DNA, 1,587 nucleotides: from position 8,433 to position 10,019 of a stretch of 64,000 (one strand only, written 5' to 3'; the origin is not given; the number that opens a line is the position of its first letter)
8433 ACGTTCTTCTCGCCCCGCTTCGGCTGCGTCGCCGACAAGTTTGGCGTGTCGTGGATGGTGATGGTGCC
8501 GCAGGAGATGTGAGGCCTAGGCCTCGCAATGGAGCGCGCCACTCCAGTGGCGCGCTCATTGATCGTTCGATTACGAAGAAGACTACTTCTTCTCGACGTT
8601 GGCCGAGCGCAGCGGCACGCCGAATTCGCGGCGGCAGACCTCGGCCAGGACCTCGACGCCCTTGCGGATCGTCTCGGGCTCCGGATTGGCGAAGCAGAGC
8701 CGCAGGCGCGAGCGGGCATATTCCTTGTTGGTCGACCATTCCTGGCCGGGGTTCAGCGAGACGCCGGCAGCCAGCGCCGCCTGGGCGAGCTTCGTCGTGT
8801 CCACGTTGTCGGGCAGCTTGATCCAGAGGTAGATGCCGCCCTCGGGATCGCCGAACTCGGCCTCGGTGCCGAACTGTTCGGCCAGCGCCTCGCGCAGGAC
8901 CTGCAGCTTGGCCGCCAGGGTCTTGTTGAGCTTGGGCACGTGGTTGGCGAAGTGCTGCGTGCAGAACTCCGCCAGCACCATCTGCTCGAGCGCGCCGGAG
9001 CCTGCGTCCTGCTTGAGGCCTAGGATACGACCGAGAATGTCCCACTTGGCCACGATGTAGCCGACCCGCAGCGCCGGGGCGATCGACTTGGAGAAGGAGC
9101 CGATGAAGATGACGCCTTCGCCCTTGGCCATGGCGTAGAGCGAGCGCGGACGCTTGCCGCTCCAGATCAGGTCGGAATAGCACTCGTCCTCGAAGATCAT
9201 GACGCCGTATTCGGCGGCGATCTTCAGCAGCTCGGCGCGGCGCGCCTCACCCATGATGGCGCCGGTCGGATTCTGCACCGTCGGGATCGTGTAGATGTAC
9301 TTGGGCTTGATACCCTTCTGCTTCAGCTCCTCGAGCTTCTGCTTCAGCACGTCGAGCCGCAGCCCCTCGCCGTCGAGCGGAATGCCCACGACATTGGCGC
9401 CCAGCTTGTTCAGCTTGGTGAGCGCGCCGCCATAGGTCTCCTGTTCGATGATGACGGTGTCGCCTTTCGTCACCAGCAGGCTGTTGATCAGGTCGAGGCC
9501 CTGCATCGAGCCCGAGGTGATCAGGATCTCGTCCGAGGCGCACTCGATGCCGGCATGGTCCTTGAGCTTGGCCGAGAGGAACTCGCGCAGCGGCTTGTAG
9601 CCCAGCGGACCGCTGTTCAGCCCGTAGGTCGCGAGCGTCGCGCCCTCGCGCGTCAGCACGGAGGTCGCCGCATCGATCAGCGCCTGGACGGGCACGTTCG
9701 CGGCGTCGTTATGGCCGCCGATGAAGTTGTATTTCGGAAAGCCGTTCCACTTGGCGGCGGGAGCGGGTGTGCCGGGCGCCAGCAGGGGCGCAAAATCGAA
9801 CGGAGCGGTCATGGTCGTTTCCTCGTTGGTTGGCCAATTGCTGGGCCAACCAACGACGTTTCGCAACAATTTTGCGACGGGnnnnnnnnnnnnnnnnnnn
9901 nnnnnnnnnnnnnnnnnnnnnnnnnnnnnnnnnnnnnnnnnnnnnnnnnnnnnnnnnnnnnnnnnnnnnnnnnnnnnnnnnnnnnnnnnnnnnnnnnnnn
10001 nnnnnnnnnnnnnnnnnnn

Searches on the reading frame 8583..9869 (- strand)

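Call 81: search_protein_families(library=pfam, proteins=[window:8583-9869:-], max_evalue=0.00001)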
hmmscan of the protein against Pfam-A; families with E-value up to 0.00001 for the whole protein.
window:8583-9869:- (428 aa): 2 families
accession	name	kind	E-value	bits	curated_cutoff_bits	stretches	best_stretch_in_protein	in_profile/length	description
PF00155.27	Aminotran_1_2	-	5.5e-36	124.9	19.7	1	58-408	17-361/361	Aminotransferase class I and II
PF12897.13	Asp_aminotransf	-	1.2e-09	38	27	1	140-411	128-408/421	Aspartate amino-transferase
